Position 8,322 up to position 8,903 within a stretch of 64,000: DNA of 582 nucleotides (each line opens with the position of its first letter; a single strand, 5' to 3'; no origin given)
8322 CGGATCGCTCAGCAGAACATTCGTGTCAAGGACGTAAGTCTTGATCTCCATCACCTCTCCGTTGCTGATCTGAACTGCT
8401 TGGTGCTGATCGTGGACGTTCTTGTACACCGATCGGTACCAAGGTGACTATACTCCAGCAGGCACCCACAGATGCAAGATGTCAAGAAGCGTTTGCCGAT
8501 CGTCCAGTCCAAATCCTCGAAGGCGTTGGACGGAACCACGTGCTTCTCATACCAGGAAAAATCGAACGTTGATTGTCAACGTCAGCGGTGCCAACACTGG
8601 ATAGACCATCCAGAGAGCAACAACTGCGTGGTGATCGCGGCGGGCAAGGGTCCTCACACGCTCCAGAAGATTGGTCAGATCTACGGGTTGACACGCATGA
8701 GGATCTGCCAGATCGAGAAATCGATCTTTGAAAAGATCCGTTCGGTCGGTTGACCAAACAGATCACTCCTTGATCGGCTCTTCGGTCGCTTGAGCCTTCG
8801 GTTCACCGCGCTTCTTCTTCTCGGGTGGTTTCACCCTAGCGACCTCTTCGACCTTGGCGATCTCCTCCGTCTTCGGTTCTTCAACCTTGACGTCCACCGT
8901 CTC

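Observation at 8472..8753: Stand-alone sigma-70 region-4 domain encoded antisense to its neighbours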

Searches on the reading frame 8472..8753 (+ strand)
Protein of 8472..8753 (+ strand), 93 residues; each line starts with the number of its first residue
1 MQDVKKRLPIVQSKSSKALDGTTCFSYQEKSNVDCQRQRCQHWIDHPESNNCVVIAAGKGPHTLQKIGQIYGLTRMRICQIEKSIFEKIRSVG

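Call 3: search_protein_families(library=pfam, proteins=[window:8472-8750:+], max_evalue=10)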
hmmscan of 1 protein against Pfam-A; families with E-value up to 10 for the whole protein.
window:8472-8750:+ (93 aa): 1 family
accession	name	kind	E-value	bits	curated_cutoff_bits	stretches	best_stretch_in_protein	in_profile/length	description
PF04545.22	Sigma70_r4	-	1.4e-08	34.6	24.1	1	61-90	20-49/50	Sigma-70, region 4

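Call 4: search_protein_families(library=phrogs, proteins=[window:8472-8750:+], max_evalue=1)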
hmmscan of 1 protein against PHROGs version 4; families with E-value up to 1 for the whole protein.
window:8472-8750:+ (93 aa): 1 family
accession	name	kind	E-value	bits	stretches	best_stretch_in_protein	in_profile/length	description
phrog_351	-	transcription regulation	6e-05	22.8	1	60-91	693-724/928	RNA polymerase sigma factor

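Call 5: search_protein_families(library=ncbifam, proteins=[window:8472-8750:+], max_evalue=10)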
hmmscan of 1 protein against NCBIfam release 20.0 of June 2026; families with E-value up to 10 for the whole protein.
window:8472-8750:+ (93 aa): 25 families
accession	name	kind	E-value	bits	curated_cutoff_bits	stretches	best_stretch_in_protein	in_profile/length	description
NF004560.0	PRK05901.1-1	equivalog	5.4e-06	25.8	711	1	61-90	474-503/516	RNA polymerase sigma factor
NF004561.0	PRK05901.1-3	equivalog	3.1e-05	23.3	582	1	60-90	494-524/537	RNA polymerase sigma factor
NF005920.0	PRK07921.1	subfamily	8.7e-05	21.7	464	1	61-91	286-316/328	RNA polymerase sigma factor SigB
NF005643.0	PRK07406.1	equivalog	0.00043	19.4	500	1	62-90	356-384/397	RNA polymerase sigma factor RpoD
NF009091.0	PRK12427.1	equivalog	0.00048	19.9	339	1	63-92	201-230/233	FliA/WhiG family RNA polymerase sigma factor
NF041931.2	MzaA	equivalog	0.00064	18.6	800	1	60-90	672-702/726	MZA anti-phage system associated sigma-70 family RNA polymerase sigma factor MzaA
TIGR02479.1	FliA_WhiG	subfamily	0.00086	19.1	189.6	1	63-91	193-221/224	FliA/WhiG family RNA polymerase sigma factor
NF005143.0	PRK06596.1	subfamily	0.00087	18.9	241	1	60-91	248-279/285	RNA polymerase factor sigma-32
TIGR02392.1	rpoH_proteo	equivalog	0.001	18.8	323.1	1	60-91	235-266/270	RNA polymerase sigma factor RpoH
TIGR02393.1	RpoD_Cterm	equivalog_domain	0.0025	17.4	354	1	60-91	195-226/238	RNA polymerase sigma factor RpoD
TIGR02937.1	sigma70-ECF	superfamily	0.0028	17.3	42.9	1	62-91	134-163/165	sigma-70 family RNA polymerase sigma factor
NF005413.0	PRK06986.1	subfamily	0.0048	16.8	201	1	64-91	207-234/241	RNA polymerase sigma factor FliA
NF006666.0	PRK09210.1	equivalog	0.0069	15.7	572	1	62-90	329-357/370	RNA polymerase sigma factor RpoD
NF003057.0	PRK03975.1-5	subfamily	0.01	15.5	168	1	54-90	13-49/134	putative transcriptional regulator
NF004208.0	PRK05658.1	equivalog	0.01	14.9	555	1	61-90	588-617/631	RNA polymerase sigma factor RpoD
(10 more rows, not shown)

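Call 6: find_homologous_proteins(query=window:8472-8750:+, max_evalue=0.01)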
Query window:8472-8750:+ (93 aa): 268 proteins with E <= 0.01 among 268 candidates; the best 120 are listed.
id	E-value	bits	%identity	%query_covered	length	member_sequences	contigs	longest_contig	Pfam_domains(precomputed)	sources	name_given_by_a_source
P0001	3.9e-57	207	100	100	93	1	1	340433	PF04545.23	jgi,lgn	jgi:DNA-directed RNA polymerase specialized sigma subunit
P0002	6.9e-42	159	73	99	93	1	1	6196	PF04545.23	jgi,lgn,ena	-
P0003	6.0e-41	156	75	99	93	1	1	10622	PF04545.23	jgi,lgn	jgi:hypothetical protein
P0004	6.6e-40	152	72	99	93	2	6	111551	PF04545.23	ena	-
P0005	1.2e-38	148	72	99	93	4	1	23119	PF04545.23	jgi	jgi:hypothetical protein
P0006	1.8e-38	148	73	98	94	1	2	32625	PF04545.23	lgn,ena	-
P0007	2.1e-38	148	71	99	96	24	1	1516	PF04545.23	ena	-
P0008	2.5e-38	147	70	99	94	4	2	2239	PF04545.23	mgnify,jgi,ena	mgnify:CR=1 FL=1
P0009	3.1e-38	147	68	99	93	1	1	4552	PF04545.23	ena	-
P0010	5.3e-38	146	73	99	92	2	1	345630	PF04545.23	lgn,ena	-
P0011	5.8e-38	146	69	100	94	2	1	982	PF04545.23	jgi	jgi:hypothetical protein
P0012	9.0e-38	146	71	97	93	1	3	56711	PF04545.23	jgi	-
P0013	1.4e-37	145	71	99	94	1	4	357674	PF04545.23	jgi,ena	jgi:hypothetical protein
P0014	1.5e-37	145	70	97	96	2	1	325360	PF04545.23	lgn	-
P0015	1.5e-37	145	70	99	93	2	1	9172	PF04545.23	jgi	-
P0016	2.6e-37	144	68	99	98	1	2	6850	PF04545.23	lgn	-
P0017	3.1e-37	144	70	97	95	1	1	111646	PF04545.23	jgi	jgi:sigma-70-like protein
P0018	3.3e-37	144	71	99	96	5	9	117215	PF04545.23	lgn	-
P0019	3.9e-37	144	70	97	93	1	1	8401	PF04545.23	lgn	-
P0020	4.3e-37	143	70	99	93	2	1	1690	PF04545.23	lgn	-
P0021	4.5e-37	143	70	97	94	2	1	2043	PF04545.23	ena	-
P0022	6.6e-37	143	69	99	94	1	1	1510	PF04545.23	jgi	jgi:hypothetical protein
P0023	9.5e-37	142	70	99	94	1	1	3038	PF04545.23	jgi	-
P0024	9.9e-37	142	70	97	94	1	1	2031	PF04545.23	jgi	-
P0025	1.9e-36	141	70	95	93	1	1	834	PF04545.23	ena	-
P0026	2.1e-36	141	69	99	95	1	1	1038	PF04545.23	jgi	jgi:hypothetical protein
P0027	2.3e-36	141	69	99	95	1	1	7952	PF04545.23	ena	-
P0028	4.7e-36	140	68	99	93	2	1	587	PF04545.23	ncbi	-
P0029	5.4e-36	140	69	99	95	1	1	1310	PF04545.23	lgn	-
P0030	5.5e-36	140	68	98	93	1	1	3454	PF04545.23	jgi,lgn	-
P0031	5.9e-36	140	64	99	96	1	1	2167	PF04545.23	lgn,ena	-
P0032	6.0e-36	140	70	99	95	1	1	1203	PF04545.23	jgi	jgi:hypothetical protein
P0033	8.7e-36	139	67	99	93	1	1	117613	PF04545.23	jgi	jgi:DNA-directed RNA polymerase specialized sigma subunit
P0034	8.8e-36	139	67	99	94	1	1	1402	PF04545.23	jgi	jgi:hypothetical protein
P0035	1.1e-35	139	64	99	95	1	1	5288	PF04545.23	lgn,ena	-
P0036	1.8e-35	138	69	100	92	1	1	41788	PF04545.23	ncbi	-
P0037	2.2e-35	138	67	99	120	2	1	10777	PF04545.23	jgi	-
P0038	2.3e-35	138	67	99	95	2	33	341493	PF04545.23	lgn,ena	-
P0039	2.8e-35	138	66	99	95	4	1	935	PF04545.23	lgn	-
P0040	3.1e-35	137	67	99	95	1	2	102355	PF04545.23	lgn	-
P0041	3.2e-35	137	64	99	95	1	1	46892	PF04545.23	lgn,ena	-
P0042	3.8e-35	137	67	99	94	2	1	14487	PF04545.23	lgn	-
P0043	3.8e-35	137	67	99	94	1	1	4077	PF04545.23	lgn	-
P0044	4.7e-35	137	65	99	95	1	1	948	PF04545.23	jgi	jgi:hypothetical protein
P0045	5.3e-35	137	68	97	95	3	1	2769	PF04545.23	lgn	-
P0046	5.6e-35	137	63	99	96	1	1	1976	PF04545.23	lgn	-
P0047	6.7e-35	136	66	99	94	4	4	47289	PF04545.23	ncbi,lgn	-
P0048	7.3e-35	136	67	99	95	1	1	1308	PF04545.23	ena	-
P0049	9.4e-35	136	68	99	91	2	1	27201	PF04545.23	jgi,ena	-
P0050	9.8e-35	136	70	97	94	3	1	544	PF04545.23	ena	-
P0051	1.5e-34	135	64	99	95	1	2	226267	PF04545.23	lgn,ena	-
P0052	2.5e-34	135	67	99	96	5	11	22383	PF04545.23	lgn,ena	-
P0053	3.1e-34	134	65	99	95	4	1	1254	PF04545.23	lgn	-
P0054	3.9e-34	134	66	99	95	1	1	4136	PF04545.23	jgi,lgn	jgi:hypothetical protein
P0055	4.1e-34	134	67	99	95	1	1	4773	PF04545.23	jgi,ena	jgi:hypothetical protein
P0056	4.4e-34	134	61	99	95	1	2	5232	PF04545.23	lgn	-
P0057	6.1e-34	133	63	99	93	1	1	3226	PF04545.23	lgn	-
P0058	6.5e-34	133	64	99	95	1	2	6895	PF04545.23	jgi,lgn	jgi:hypothetical protein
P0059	6.7e-34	133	66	95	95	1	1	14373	PF04545.23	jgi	jgi:hypothetical protein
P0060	7.0e-34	133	64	99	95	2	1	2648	PF04545.23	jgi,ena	-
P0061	7.0e-34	133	69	97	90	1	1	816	PF04545.23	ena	-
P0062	8.5e-34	133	61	99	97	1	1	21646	PF04545.23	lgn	-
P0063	1.0e-33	133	66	99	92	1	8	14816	PF04545.23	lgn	-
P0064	1.2e-33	132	66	99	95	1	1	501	PF04545.23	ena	-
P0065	1.4e-33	132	63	99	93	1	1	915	PF04545.23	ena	-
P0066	2.1e-33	132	66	97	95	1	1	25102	PF04545.23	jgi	-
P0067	2.6e-33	131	68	97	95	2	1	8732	PF04545.23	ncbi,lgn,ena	-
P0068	3.3e-33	131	65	99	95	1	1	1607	PF04545.23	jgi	jgi:hypothetical protein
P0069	4.3e-33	131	64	99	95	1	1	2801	PF04545.23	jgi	jgi:hypothetical protein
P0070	4.7e-33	131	67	98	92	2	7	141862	PF04545.23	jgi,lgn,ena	-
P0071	4.7e-33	130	65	99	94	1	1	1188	PF04545.23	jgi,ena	jgi:hypothetical protein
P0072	4.8e-33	130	63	100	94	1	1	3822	PF04545.23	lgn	-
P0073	6.1e-33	130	66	94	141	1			PF04545.23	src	-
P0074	6.5e-33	130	63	99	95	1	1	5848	PF04545.23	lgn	-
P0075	7.1e-33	130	64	99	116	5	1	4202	PF04545.23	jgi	jgi:hypothetical protein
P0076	9.5e-33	130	62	100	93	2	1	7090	PF04545.23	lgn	-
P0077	1.0e-32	129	65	99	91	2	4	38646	PF04545.23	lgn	-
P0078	1.2e-32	129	64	99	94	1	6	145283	PF04545.23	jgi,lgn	-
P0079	1.3e-32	129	65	99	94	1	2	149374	PF04545.23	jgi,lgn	-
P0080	1.3e-32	129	65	96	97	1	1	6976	PF04545.23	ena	-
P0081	1.5e-32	129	61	99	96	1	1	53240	PF04545.23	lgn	-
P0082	1.6e-32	129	63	98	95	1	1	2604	PF04545.23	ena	-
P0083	1.9e-32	129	63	99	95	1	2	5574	PF04545.23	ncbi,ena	-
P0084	1.9e-32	129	65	97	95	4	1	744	PF04545.23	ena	-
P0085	2.2e-32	128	62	99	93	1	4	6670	PF04545.23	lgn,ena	-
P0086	2.5e-32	128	62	99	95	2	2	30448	PF04545.23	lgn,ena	-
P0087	2.6e-32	128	61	99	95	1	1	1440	PF04545.23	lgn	-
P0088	2.6e-32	128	60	100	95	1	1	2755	PF04545.23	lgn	-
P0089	3.3e-32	128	62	99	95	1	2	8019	PF04545.23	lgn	-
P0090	3.9e-32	128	61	99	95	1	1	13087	PF04545.23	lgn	-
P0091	5.2e-32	127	61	97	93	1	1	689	PF04545.23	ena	-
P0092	5.5e-32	127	64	97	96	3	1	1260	PF04545.23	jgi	-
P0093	6.4e-32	127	66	97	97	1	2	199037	PF04545.23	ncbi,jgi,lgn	-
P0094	6.8e-32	127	62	98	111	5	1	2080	PF04545.23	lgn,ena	-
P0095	1.1e-31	126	64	100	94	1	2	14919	PF04545.23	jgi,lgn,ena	-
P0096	1.2e-31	126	63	97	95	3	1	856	PF04545.23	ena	-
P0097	1.3e-31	126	61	95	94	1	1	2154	PF04545.23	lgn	-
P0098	1.3e-31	126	63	100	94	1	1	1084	PF04545.23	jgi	jgi:hypothetical protein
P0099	1.8e-31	125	61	99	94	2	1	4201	PF04545.23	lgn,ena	-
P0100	1.9e-31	125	61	99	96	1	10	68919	PF04545.23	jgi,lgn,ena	jgi:hypothetical protein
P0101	2.0e-31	125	64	94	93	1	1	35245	PF04545.23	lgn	-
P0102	2.1e-31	125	62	99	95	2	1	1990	PF04545.23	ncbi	-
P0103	2.4e-31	125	60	100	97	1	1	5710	PF04545.23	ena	-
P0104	2.4e-31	125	59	98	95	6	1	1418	PF04545.23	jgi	jgi:hypothetical protein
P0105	2.5e-31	125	58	99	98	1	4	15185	PF04545.23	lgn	-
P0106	3.3e-31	125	61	97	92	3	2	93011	PF04545.23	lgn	-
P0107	3.8e-31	124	59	99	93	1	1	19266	PF04545.23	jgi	jgi:hypothetical protein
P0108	4.9e-31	124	63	95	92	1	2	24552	PF04545.23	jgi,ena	jgi:hypothetical protein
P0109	4.9e-31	124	65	100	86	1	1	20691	PF04545.23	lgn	-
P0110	5.3e-31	124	62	96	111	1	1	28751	PF04545.23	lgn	-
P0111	7.2e-31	124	62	97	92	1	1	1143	PF04545.23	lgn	-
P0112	7.9e-31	123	63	92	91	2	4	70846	PF04545.23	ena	-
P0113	8.8e-31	123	71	83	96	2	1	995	PF04545.23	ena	-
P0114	1.0e-30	123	58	100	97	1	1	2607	PF04545.23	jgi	jgi:hypothetical protein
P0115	1.1e-30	123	63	99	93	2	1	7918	PF04545.23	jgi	jgi:hypothetical protein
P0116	1.3e-30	123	62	100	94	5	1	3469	PF04545.23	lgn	-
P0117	1.5e-30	122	59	100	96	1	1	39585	PF04545.23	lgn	-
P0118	1.6e-30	122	60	100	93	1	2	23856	PF04545.23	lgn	-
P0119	1.9e-30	122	68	84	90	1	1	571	PF04545.23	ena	-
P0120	2.2e-30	122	63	98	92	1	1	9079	PF04545.23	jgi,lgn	jgi:hypothetical protein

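Call 9: find_encoding_contigs(protein=window:8472-8753:+, flank=10000, max_places=3)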
Protein window:8472-8753:+ (93 aa): 1 contig read that carries it; 1 place shown.
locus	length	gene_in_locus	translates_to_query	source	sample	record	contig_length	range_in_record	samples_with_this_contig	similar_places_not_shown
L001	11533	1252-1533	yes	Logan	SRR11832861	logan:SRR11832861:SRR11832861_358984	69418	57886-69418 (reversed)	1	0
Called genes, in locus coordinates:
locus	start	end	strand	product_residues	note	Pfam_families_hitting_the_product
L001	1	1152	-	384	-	?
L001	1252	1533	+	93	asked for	PF04545:Sigma70_r4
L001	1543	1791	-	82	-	-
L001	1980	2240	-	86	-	PF07432:Hc1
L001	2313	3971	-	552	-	PF04851:ResIII (weak), PF06733:DEAD_2 (weak), PF13307:Helicase_C_2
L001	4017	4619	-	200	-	PF00574:CLP_protease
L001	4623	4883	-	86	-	-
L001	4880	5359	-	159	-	-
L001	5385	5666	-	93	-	-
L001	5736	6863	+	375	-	-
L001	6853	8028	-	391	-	-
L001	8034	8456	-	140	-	-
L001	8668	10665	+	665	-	-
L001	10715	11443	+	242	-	PF01596:Methyltransf_3 (weak), PF13578:Methyltransf_24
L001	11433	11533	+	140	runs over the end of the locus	-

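Call 18: predict_structure(alignment_id=A1)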
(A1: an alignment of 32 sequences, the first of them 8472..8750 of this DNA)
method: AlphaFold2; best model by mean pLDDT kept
length: 93 residues; sequences in the alignment: 32
mean_pLDDT: 46.8   pTM: 0.33
mean pLDDT of the five models: 46.8, 46.1, 46.0, 42.8, 42.7
residues with pLDDT >= 90: 0; 70-90: 0; 50-70: 28; < 50: 65
segments of 3 or more residues with pLDDT < 50: 1-29, 31-50, 52-56, 58-61
pLDDT, mean of each block of 10 residues (from residue 1): 38 41 45 41 44 49 52 52 56 56
secondary structure, 60 per line:
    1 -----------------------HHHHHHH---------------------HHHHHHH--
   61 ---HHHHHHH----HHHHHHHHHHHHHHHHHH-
elements in order: H24-30 H52-58 H64-70 H75-92

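Call 20: search_protein_representatives(alignment_id=A1)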
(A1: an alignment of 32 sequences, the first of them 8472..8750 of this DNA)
Query: 32 sequences, 94 profile positions. Proteins with E-value up to 0.001 (for the whole library): 355; up to 1e-10: 84; up to 1e-30: 3. The best 150 are listed.
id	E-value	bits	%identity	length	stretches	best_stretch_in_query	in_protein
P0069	2.6e-44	165.4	-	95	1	1-94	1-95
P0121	7.6e-39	147.9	-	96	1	3-93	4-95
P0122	4.6e-31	122.9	-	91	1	4-92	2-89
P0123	1.8e-30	121.0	-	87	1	14-92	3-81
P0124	8.0e-29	115.7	-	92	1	1-92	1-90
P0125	1.4e-28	114.9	-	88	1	17-92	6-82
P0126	9.5e-28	112.3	-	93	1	14-92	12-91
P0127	2.2e-27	111.1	-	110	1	3-90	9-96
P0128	4.9e-27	110.0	-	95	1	10-93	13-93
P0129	2.6e-25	104.5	-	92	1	13-91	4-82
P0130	9.0e-25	102.8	-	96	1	16-92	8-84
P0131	1.8e-24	101.8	-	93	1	17-91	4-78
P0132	3.7e-24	100.8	-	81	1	12-85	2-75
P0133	1.1e-23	99.3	-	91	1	16-91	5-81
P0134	1.4e-23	98.9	-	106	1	8-92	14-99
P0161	8.9e-17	77.1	-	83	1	22-93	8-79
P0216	1.2e-09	54.2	-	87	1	25-92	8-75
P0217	1.5e-09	54.0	-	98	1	25-92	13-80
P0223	3.5e-09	52.8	-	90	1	24-93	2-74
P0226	4.2e-09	52.5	-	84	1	36-93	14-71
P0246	4.7e-08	49.2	-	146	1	30-91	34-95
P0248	5.1e-08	49.1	-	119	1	25-92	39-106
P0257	1.8e-07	47.3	-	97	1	35-92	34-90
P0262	3.4e-07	46.4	-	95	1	25-92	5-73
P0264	3.7e-07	46.3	-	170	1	33-90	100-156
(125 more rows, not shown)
